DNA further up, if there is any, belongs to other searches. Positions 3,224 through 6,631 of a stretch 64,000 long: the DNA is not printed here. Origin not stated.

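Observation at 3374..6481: HoxF fused to a GltD/NfnB-like NAD(P)H:FAD:[4Fe-4S] module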

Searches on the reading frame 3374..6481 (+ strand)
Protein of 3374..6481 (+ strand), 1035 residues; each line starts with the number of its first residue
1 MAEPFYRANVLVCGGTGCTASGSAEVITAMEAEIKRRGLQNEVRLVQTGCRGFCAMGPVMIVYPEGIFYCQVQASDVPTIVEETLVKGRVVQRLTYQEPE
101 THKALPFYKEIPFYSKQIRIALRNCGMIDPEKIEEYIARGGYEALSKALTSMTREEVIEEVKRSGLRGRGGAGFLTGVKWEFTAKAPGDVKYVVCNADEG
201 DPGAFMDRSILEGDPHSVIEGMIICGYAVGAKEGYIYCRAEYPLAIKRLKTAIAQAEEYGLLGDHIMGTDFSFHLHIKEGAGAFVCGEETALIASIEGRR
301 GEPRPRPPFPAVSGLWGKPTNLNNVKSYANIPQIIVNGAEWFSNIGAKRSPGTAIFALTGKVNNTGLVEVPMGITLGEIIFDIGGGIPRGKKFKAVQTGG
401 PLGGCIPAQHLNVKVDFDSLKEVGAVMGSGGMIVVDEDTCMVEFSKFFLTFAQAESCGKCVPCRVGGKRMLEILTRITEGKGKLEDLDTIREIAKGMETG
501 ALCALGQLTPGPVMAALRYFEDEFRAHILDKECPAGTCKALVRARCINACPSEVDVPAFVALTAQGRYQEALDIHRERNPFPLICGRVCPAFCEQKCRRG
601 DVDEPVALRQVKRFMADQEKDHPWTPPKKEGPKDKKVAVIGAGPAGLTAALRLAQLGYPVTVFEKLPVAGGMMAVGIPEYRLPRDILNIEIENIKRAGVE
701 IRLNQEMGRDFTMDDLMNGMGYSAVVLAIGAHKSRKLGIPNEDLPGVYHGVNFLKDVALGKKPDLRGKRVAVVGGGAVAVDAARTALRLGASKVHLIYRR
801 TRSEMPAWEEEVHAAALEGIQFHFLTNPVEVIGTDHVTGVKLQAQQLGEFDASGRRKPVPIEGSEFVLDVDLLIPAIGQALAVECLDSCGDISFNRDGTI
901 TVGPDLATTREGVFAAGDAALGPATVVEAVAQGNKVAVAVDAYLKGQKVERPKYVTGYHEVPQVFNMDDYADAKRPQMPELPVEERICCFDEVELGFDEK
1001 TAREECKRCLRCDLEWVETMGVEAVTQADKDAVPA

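Call 4: search_protein_families(library=pfam, proteins=[window:3374-6481:+], max_evalue=0.01)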
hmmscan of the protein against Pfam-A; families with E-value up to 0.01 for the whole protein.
window:3374-6481:+ (1035 aa): 21 families
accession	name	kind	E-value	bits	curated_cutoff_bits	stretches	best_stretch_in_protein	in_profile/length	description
PF01512.22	Complex1_51K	-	7.3e-47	159.5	31.2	1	161-332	1-149/150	Nuo51 FMN-binding domain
PF07992.20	Pyr_redox_2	-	2.8e-39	135.7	26.1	1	635-933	1-291/291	Pyridine nucleotide-disulphide oxidoreductase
PF10589.14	NADH_4Fe-4S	-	5.8e-30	103.5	23.5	1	445-527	3-85/85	NADH-ubiquinone oxidoreductase-F iron-sulfur binding region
PF14691.11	Fer4_20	-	3.4e-22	78.8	25.8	1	537-622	23-111/113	Dihydroprymidine dehydrogenase domain II, 4Fe-4S cluster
PF00070.33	Pyr_redox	-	1.9e-11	44.7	22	2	769-843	1-80/82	Pyridine nucleotide-disulphide oxidoreductase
PF13738.12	Pyr_redox_3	-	1.6e-10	41.2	30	1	724-847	127-245/305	Pyridine nucleotide-disulphide oxidoreductase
PF01262.27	AlaDh_PNT_C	-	2.3e-08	34.1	23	1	756-794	17-55/214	Alanine dehydrogenase/PNT, C-terminal domain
PF13450.12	NAD_binding_8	-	7.6e-08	33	21.9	1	639-673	1-35/68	NAD(P)-binding Rossmann-like domain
PF12831.13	FAD_oxidored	-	1.4e-07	31.7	27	1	637-676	2-41/416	FAD dependent oxidoreductase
PF01266.30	DAO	-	2.2e-07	31.2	27.9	1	636-670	1-35/353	FAD dependent oxidoreductase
PF01257.25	2Fe-2S_thioredx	-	2.9e-07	30.9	24.8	1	3-83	61-143/145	Thioredoxin-like [2Fe-2S] ferredoxin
PF13241.12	NAD_binding_7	-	1.1e-06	29.6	22.1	1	764-801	4-40/104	Putative NAD(P)-binding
PF00890.30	FAD_binding_2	-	6.2e-06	26.1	20.4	1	637-672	2-37/414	FAD binding domain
PF02826.25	2-Hacid_dh_C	-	6.8e-06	26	25.1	0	608-665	8-67/178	D-isomer specific 2-hydroxyacid dehydrogenase, NAD binding domain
PF10531.15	SLBB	-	2.6e-05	24.4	27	1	356-402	2-51/55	SLBB domain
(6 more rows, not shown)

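Call 5: search_solved_structures(query=window:3374-6478:+, max_evalue=1e-10, show_alignments=2)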
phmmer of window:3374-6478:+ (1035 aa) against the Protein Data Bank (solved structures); distinct sequences matched with E-value up to 1e-10: 78 (the best 60 are shown).
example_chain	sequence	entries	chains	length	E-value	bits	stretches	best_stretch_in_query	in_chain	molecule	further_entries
7t2r_B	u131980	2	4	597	2.2e-260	870.2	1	5-543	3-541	NiFe hydrogenase subunit B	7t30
7q4v_B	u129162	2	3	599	3.4e-229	766.9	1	5-545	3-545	Iron hydrogenase HydB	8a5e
8a6t_B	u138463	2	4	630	5e-210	703.5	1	10-544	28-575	Electron bifurcating hydrogenase subunit HydB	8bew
8oh5_B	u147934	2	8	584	8.7e-200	669.6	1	14-543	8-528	NAD-reducing hydrogenase subunit HoxF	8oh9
9bov_B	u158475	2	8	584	1.1e-197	662.6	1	14-544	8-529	NADH dehydrogenase (Quinone)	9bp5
9n5u_B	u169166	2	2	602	5.7e-194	650.3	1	13-547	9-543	NfnB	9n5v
7p5h_B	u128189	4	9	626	1.3e-189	635.9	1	9-543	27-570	Fe-hydrogenase, subunit beta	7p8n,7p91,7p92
9mqx_B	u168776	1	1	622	1e-186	626.3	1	10-546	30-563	NADH:ubiquinone oxidoreductase, NADH-binding (51 kD) subunit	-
7q4w_B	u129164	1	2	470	3.6e-184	617.9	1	133-545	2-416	Iron hydrogenase HydB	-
6vw7_B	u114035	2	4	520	2.8e-130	439.5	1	19-524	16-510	NAD-dependent formate dehydrogenase beta subunit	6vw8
9n5u_A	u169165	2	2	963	2.4e-120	406.6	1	545-953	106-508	NfnA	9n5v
9bov_A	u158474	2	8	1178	1.1e-117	397.8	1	543-1031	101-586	Molybdopterin oxidoreductase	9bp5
9wxb_C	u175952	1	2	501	2.4e-116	393.3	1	18-524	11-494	Formate dehydrogenase beta subunit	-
6tg9_B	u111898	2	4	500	3.7e-116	392.7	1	18-524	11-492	Formate dehydrogenase subunit beta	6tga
2fug_1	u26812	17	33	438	6.9e-112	378.6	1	133-531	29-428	NADH-quinone oxidoreductase chain 1 | NADH-QUINONE OXIDOREDUCTASE SUBUNIT 1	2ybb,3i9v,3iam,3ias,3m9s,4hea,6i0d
8oh5_C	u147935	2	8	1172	9.8e-103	348.3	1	542-1014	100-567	Formate dehydrogenase-O, major subunit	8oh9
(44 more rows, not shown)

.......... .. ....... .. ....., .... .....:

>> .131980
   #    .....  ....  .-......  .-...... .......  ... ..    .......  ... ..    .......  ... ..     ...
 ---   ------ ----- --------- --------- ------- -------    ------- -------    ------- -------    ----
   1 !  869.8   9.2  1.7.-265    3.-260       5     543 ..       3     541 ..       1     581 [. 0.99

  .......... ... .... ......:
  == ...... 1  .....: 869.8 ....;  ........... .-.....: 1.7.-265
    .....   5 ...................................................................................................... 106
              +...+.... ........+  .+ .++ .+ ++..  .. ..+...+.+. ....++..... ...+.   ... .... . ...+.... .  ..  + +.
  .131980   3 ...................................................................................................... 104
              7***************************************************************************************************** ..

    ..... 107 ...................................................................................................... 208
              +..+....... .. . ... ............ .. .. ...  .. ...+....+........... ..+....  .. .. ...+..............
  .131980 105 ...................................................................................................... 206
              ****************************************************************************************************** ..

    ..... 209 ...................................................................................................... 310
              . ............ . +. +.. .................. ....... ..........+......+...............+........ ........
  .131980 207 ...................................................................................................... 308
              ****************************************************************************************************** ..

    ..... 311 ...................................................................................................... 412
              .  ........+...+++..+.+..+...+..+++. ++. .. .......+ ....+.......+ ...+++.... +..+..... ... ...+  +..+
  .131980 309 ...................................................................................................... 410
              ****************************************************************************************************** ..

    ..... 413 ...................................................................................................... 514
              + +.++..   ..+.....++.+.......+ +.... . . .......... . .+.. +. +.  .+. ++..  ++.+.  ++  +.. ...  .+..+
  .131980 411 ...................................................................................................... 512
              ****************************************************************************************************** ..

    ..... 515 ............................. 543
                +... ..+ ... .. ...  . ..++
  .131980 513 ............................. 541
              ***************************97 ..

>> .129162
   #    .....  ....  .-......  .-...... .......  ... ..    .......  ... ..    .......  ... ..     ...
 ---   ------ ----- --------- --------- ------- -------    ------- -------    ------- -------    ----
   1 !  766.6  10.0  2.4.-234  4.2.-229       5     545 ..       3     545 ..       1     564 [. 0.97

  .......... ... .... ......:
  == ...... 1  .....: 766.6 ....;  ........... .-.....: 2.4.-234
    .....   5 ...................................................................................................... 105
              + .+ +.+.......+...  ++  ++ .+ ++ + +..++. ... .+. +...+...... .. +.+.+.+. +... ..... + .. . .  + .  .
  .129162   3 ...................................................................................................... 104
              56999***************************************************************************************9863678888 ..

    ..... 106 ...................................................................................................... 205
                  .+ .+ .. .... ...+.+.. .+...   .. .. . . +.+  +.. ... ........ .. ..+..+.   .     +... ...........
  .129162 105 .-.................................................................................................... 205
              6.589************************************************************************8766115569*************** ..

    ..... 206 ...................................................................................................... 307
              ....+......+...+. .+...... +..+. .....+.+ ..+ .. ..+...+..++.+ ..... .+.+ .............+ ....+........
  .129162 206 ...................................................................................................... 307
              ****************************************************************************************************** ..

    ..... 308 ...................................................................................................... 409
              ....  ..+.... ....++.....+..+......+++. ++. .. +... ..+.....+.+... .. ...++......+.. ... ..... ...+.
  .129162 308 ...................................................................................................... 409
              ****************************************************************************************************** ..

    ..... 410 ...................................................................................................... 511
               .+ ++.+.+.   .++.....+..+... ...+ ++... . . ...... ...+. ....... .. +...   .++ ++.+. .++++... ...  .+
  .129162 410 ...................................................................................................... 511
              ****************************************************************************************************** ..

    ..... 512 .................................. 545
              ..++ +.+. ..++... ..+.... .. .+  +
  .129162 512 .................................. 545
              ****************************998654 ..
